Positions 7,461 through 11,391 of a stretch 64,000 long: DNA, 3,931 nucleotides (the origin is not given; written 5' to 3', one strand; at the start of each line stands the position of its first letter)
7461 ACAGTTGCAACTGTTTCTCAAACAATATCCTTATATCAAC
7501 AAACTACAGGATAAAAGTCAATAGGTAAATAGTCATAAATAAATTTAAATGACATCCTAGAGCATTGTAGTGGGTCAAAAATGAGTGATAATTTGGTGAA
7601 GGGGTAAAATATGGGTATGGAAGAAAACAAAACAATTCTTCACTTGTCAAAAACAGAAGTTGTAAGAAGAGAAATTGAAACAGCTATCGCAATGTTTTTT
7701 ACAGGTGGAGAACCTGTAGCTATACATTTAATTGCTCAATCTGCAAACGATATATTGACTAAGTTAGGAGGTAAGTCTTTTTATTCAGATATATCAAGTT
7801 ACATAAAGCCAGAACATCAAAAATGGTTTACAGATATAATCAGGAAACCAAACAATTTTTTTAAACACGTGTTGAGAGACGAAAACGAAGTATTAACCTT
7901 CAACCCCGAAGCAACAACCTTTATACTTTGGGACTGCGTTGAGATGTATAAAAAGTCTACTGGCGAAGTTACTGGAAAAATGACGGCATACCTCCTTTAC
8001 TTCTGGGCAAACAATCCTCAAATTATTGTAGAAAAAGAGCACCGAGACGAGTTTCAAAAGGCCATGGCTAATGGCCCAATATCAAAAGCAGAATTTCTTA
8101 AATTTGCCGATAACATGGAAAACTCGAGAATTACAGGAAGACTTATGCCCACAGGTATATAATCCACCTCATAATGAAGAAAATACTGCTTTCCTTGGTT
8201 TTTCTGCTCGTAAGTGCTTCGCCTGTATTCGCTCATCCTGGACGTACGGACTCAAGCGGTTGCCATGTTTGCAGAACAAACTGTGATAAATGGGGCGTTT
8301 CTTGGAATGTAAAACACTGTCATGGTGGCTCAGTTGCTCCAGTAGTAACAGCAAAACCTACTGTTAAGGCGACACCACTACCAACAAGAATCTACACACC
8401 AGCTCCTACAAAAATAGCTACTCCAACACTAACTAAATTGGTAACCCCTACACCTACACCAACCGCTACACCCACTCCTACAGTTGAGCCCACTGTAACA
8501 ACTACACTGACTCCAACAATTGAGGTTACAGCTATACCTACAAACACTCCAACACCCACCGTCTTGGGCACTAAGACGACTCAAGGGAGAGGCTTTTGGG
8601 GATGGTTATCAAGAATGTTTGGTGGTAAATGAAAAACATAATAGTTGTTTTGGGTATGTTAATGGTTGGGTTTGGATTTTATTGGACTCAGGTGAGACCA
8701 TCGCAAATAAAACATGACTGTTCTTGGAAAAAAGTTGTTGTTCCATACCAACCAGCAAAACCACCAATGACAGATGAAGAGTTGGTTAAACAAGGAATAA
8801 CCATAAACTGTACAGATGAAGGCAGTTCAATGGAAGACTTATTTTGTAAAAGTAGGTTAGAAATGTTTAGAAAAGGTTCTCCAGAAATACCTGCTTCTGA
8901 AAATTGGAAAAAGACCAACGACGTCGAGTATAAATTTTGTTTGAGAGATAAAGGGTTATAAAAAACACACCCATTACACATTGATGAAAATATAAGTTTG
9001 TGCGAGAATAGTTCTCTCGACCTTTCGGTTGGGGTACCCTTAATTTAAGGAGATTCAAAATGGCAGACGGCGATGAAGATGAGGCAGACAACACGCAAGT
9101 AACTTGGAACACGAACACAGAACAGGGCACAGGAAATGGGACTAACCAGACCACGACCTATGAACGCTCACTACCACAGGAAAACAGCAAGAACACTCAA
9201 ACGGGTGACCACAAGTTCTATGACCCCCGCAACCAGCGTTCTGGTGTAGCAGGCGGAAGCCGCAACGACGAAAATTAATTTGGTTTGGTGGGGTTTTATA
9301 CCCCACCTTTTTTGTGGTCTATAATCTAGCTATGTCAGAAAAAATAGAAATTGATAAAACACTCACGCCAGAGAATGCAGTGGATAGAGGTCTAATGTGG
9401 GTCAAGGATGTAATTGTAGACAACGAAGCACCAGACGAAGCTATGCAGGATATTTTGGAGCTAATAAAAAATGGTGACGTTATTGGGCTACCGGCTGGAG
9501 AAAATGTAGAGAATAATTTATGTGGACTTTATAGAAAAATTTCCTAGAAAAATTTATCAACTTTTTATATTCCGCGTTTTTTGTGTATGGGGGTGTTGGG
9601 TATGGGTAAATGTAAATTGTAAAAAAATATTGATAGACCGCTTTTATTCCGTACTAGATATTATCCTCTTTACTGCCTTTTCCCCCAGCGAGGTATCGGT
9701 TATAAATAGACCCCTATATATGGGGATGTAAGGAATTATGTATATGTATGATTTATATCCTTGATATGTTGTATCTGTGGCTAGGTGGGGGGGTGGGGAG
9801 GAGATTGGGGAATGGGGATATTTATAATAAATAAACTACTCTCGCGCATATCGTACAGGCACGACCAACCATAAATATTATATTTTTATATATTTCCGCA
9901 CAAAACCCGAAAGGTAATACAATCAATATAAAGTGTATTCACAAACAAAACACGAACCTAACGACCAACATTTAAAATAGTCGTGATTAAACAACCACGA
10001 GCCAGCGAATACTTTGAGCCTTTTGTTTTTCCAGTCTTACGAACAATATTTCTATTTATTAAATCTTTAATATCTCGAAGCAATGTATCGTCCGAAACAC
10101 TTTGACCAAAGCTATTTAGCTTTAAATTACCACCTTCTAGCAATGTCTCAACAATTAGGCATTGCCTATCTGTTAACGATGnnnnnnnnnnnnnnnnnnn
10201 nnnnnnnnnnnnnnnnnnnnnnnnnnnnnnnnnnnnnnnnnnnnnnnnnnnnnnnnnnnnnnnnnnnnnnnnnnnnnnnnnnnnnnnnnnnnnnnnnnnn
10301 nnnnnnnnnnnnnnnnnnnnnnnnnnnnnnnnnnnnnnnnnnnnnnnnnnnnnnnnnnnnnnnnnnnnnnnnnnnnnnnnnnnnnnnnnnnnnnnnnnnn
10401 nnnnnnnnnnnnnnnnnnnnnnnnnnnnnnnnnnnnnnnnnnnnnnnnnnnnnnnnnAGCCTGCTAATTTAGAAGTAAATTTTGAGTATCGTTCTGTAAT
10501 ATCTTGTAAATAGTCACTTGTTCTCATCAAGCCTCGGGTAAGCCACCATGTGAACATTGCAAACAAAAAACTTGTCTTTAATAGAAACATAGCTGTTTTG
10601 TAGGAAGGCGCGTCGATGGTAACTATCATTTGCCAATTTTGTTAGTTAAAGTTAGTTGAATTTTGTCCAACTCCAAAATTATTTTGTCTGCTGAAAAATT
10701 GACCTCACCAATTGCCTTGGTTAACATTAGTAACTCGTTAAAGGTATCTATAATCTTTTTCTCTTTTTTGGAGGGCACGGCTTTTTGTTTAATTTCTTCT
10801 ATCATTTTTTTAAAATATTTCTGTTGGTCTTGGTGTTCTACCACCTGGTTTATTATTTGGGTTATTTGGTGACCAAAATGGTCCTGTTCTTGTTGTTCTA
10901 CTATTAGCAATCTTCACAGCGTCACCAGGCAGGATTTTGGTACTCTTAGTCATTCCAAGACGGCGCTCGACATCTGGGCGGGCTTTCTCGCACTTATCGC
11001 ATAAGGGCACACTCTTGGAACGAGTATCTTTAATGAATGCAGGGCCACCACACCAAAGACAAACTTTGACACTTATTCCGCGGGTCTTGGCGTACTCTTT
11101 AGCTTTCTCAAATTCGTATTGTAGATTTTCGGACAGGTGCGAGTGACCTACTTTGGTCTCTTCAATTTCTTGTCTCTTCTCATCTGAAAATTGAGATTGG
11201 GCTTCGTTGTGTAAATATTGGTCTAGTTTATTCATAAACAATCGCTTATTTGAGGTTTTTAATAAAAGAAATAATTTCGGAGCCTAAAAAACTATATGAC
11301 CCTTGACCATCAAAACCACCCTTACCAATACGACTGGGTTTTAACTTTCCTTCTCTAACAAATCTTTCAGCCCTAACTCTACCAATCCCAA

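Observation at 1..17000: A ~15.6-kb serine-integrase element appears to split an LCAT-type secreted lipase gene exactly at its oxyanion (PGFGGS) motif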

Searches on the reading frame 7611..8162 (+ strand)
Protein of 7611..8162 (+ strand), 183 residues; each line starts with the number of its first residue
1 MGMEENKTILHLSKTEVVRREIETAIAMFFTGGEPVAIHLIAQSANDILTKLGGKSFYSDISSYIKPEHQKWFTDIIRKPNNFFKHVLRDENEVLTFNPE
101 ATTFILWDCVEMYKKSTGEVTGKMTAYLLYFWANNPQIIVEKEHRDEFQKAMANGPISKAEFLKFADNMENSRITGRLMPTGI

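Call 5: search_protein_families(library=pfam, max_evalue=0.01, proteins=[window:7611-8162:+])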
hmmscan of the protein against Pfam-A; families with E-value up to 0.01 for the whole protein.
window:7611-8162:+ (183 aa): 0 families

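Call 6: search_protein_families(library=phrogs, max_evalue=0.001, proteins=[window:7611-8162:+])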
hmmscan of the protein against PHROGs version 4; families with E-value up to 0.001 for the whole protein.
window:7611-8162:+ (183 aa): 0 families

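Call 69: search_protein_families(library=ncbifam, max_evalue=0.01, proteins=[window:7611-8162:+])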
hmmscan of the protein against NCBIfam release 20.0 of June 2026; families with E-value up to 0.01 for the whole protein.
window:7611-8162:+ (183 aa): 0 families

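Call 77: search_protein_families(library=padloc, max_evalue=0.001, proteins=[window:7611-8162:+])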
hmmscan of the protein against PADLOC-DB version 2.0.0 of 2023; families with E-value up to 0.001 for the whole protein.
window:7611-8162:+ (183 aa): 0 families
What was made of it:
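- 7611..8961 (+): Variable cargo genes: a 183-aa protein, a 152-aa secreted Thr/Pro-rich protein with a YHYH-type motif, and a 110-aa secreted protein. No PADLOC hits (call 77).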

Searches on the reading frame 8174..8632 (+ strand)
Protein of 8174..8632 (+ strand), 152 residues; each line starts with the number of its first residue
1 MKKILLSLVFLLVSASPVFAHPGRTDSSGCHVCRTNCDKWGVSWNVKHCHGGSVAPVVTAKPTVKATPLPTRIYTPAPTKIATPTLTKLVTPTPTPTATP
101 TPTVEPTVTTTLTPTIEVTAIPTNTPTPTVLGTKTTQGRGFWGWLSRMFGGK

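Call 37: search_protein_families(library=pfam, max_evalue=0.01, proteins=[window:8174-8632:+])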
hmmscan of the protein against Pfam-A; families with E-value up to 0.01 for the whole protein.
window:8174-8632:+ (152 aa): 0 families

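Call 38: search_protein_families(library=phrogs, max_evalue=0.01, proteins=[window:8174-8632:+])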
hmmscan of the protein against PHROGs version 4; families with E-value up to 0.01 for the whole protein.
window:8174-8632:+ (152 aa): 0 families

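Call 69: search_protein_families(library=ncbifam, max_evalue=0.01, proteins=[window:8174-8632:+])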
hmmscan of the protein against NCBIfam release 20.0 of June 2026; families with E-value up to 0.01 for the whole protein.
window:8174-8632:+ (152 aa): 1 family
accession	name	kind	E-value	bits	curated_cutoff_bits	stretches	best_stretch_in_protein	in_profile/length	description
NF033223.2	YHYH_alt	domain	1.8e-05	24.9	30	1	19-50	2-25/25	YHYH domain-containing protein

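Call 77: search_protein_families(library=padloc, max_evalue=0.001, proteins=[window:8174-8632:+])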
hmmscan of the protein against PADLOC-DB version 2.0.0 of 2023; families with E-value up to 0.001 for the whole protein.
window:8174-8632:+ (152 aa): 0 families

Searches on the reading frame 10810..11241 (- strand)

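Call 5: search_protein_families(library=pfam, max_evalue=0.01, proteins=[window:10810-11241:-])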
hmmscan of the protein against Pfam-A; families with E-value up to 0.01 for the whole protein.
window:10810-11241:- (143 aa): 0 families

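Call 38: search_protein_families(library=phrogs, max_evalue=0.01, proteins=[window:10810-11241:-])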
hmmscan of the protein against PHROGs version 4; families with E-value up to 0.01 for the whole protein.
window:10810-11241:- (143 aa): 1 family
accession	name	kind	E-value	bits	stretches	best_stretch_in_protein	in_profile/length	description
phrog_3794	-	unknown function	0.0065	17.1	0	56-91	6-40/50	-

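Call 69: search_protein_families(library=ncbifam, max_evalue=0.01, proteins=[window:10810-11241:-])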
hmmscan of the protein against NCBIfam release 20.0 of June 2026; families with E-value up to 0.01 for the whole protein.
window:10810-11241:- (143 aa): 0 families
